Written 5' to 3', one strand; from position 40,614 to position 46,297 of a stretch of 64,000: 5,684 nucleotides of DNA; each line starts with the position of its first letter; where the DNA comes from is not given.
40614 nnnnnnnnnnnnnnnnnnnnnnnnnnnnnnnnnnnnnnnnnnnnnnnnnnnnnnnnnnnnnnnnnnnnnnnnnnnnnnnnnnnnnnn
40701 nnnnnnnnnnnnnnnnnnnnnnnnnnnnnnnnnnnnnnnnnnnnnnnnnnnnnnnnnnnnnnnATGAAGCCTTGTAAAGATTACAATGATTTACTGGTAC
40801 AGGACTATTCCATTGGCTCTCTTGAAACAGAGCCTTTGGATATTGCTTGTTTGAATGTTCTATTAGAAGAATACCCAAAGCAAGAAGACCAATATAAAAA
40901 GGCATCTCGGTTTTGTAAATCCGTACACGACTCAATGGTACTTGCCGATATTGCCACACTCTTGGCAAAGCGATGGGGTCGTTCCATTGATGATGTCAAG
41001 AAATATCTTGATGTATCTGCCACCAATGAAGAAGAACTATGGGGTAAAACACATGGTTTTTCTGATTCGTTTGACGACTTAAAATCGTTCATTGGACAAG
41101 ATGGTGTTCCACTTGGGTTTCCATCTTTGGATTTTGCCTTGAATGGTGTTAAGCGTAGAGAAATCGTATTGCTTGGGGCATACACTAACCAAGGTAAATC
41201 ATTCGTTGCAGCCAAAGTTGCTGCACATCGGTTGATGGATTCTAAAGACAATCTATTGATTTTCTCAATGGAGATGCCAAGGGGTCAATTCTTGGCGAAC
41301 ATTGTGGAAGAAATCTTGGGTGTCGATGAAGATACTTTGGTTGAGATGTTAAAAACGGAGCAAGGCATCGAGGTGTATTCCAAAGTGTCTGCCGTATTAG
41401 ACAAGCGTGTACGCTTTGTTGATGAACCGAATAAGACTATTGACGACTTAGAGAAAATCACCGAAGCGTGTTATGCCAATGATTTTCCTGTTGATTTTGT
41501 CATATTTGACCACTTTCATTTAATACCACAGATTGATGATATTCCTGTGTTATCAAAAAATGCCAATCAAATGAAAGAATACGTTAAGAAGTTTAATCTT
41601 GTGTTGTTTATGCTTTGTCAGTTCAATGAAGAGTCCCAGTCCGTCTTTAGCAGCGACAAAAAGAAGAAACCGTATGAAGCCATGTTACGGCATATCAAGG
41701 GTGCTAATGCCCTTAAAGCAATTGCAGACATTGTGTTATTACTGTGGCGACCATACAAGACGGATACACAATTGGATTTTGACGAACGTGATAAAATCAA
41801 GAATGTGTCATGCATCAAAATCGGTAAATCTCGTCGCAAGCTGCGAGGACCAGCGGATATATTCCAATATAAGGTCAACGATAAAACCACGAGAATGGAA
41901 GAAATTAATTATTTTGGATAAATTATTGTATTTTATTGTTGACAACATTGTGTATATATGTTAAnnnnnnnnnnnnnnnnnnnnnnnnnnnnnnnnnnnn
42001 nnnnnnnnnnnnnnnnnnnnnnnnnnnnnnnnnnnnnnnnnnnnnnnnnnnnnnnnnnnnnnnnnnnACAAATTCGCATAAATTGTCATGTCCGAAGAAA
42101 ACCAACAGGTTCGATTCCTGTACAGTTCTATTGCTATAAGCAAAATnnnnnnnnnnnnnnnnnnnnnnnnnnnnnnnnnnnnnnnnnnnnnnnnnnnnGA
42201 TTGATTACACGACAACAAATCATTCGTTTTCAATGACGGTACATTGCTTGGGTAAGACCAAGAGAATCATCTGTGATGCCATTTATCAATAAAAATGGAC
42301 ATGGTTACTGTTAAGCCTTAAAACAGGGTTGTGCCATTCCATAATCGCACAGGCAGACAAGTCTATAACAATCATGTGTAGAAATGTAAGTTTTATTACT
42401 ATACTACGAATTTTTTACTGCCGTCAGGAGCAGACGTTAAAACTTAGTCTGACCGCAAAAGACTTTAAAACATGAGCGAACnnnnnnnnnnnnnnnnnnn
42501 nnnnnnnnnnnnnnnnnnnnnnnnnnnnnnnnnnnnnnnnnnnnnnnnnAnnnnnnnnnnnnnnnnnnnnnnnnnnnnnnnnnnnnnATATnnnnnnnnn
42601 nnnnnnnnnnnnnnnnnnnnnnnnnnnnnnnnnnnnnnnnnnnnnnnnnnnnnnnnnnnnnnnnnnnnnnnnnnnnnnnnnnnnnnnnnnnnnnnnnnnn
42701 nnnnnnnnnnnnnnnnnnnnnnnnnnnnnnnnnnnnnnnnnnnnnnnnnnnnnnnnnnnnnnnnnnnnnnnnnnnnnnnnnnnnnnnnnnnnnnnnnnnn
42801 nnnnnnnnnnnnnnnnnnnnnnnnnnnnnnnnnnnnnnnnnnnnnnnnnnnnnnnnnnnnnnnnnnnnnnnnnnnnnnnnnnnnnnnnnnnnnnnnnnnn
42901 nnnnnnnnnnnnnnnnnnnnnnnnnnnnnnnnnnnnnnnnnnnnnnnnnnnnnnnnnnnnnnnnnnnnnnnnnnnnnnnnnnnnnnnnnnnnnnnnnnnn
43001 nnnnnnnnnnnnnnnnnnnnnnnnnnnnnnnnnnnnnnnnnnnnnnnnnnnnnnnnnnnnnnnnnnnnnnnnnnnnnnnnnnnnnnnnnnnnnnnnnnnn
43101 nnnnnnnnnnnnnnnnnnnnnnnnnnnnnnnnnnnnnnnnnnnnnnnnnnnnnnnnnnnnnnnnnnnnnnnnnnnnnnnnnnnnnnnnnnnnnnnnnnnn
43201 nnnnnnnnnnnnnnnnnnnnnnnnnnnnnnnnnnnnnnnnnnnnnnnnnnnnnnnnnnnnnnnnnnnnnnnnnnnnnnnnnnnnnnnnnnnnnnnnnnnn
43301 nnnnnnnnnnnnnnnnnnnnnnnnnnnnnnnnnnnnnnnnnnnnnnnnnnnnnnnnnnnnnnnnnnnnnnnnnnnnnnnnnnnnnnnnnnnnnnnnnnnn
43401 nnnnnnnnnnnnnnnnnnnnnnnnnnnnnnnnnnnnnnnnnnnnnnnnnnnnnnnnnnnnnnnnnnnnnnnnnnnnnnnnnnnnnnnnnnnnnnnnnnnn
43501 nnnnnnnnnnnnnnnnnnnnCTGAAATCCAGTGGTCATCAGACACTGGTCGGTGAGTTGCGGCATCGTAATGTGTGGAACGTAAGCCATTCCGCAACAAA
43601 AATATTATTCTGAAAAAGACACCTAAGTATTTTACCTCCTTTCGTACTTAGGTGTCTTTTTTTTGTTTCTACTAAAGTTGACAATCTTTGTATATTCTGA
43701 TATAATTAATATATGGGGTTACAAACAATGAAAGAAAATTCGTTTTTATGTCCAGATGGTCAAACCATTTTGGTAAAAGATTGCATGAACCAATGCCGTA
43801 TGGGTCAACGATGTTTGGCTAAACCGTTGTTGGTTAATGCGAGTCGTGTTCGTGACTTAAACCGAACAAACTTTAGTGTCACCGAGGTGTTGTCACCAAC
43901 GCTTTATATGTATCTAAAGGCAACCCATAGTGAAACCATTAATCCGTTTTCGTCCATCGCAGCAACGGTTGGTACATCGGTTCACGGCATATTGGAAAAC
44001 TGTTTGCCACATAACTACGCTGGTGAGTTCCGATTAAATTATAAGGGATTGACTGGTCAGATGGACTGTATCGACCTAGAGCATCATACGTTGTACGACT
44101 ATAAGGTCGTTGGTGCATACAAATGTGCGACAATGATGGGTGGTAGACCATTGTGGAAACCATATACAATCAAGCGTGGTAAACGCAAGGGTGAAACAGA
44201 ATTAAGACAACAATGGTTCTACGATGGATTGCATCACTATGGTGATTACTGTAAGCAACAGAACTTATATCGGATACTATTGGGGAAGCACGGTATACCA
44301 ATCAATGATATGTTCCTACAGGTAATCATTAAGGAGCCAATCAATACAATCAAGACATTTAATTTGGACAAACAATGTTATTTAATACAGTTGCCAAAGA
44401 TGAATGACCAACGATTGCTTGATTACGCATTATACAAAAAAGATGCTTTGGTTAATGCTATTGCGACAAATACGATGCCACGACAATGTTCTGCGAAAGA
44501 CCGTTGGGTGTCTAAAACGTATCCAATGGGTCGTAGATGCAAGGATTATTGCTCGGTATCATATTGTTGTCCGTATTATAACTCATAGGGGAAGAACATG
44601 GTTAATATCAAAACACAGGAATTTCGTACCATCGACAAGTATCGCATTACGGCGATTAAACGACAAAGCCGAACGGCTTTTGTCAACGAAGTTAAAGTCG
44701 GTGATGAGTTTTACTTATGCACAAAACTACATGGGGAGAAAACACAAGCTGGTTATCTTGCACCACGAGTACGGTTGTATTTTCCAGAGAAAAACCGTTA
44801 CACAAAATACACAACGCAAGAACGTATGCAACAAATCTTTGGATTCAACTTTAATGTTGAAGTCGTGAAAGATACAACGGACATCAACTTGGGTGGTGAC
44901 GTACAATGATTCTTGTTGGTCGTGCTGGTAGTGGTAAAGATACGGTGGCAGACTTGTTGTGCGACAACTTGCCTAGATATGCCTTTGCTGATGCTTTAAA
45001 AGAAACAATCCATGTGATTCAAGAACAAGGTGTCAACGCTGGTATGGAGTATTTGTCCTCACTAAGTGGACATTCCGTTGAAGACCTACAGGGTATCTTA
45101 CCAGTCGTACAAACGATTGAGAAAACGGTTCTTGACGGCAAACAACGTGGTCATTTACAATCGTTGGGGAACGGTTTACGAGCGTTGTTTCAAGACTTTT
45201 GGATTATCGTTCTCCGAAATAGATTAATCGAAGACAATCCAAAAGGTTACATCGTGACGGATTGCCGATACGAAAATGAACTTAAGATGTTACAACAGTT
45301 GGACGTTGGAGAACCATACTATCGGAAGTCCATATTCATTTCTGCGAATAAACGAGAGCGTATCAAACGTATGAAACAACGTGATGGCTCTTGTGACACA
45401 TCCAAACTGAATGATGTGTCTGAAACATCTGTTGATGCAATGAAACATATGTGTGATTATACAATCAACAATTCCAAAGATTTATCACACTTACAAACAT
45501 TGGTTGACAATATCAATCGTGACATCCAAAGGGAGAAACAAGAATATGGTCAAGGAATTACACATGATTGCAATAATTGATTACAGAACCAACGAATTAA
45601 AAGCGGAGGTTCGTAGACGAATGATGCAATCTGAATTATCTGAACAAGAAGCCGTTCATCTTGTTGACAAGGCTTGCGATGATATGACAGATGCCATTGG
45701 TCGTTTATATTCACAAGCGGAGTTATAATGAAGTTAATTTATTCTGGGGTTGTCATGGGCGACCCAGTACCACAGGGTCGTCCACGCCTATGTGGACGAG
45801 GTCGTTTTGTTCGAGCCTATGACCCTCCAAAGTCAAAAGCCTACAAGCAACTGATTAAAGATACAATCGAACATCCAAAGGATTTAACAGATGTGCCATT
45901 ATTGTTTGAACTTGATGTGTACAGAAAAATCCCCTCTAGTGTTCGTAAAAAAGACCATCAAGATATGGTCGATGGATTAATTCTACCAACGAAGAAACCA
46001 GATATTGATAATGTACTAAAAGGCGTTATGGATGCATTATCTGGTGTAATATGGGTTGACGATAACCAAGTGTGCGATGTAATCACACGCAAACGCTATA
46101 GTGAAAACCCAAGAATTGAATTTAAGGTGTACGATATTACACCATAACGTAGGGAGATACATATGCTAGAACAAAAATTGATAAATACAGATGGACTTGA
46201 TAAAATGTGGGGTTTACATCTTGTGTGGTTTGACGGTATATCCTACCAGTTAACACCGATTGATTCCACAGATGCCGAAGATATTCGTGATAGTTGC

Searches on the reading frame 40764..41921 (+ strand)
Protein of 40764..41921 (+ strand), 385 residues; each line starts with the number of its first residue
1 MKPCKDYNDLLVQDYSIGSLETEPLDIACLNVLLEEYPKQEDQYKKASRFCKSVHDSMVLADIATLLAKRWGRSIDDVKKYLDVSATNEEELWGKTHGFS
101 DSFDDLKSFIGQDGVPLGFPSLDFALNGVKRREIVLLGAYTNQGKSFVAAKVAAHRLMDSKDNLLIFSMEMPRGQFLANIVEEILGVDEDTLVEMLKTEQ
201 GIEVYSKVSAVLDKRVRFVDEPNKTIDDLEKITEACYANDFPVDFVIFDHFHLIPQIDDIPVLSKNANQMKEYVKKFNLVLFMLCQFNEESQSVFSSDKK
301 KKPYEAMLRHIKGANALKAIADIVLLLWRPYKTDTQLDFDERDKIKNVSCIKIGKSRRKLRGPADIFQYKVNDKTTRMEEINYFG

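Call 46: search_protein_families(library=phrogs, proteins=[window:40764-41921:+])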
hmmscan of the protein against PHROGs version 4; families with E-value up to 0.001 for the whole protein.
window:40764-41921:+ (385 aa): 4 families
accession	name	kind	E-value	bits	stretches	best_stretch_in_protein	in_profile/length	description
phrog_19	-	DNA, RNA and nucleotide metabolism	8.9e-35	121.6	1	75-381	288-581/621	DnaB-like replicative helicase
phrog_239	-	DNA, RNA and nucleotide metabolism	3e-25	90.3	1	101-382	325-600/801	DNA primase/helicase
phrog_243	-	DNA, RNA and nucleotide metabolism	5.3e-17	62.6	1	113-377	16-264/273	DnaB-like replicative helicase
phrog_5482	-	unknown function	1.5e-08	34.8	1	112-360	27-278/341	-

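Call 113: search_protein_families(library=pfam, proteins=[window:40764-41921:+], max_evalue=0.01)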
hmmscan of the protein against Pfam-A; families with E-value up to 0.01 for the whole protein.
window:40764-41921:+ (385 aa): 1 family
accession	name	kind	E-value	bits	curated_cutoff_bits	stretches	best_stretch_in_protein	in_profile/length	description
PF03796.21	DnaB_C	-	6.1e-23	81.9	27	1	114-379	1-254/255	DnaB-like helicase C terminal domain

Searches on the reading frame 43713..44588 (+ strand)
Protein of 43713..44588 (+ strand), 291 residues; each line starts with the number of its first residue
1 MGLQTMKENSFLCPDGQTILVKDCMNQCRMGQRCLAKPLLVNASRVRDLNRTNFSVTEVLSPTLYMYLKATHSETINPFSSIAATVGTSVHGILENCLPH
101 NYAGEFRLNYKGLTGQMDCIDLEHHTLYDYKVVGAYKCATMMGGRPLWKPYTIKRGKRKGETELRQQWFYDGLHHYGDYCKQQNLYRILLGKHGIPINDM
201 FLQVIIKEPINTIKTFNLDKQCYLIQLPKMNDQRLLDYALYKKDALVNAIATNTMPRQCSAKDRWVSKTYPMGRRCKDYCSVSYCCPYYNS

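Call 46: search_protein_families(library=phrogs, proteins=[window:43713-44588:+])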
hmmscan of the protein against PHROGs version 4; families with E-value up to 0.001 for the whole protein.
window:43713-44588:+ (291 aa): 2 families
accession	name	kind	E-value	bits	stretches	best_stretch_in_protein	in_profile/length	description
phrog_2139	-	DNA, RNA and nucleotide metabolism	1.9e-09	38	1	113-269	134-259/330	exonuclease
phrog_1674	-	DNA, RNA and nucleotide metabolism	0.00053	20.3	0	81-141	82-161/276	exonuclease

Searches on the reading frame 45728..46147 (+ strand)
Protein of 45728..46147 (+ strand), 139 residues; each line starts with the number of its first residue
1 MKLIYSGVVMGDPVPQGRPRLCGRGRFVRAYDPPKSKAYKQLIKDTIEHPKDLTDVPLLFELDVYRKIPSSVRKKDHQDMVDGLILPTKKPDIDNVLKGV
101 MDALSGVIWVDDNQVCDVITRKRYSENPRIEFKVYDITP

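Call 46: search_protein_families(library=phrogs, proteins=[window:45728-46147:+])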
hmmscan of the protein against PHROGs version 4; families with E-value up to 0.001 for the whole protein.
window:45728-46147:+ (139 aa): 7 families
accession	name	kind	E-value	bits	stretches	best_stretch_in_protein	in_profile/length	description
phrog_140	-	DNA, RNA and nucleotide metabolism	1.2e-42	147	1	9-137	43-168/219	RusA-like Holliday junction resolvase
phrog_24390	-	unknown function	4.7e-08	34.2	1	89-134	10-55/62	-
phrog_34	-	DNA, RNA and nucleotide metabolism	7.7e-08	33.3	1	89-138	142-195/259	RusA-like Holliday junction resolvase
phrog_3055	-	DNA, RNA and nucleotide metabolism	3.7e-06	27.5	1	88-124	159-195/233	RusA-like Holliday junction resolvase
phrog_38758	-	unknown function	1.2e-05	26.3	1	12-49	8-45/82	-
phrog_1532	-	unknown function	5.1e-05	23.9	1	90-137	23-72/80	-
phrog_11573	-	unknown function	0.00093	20.4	0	86-135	57-108/110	-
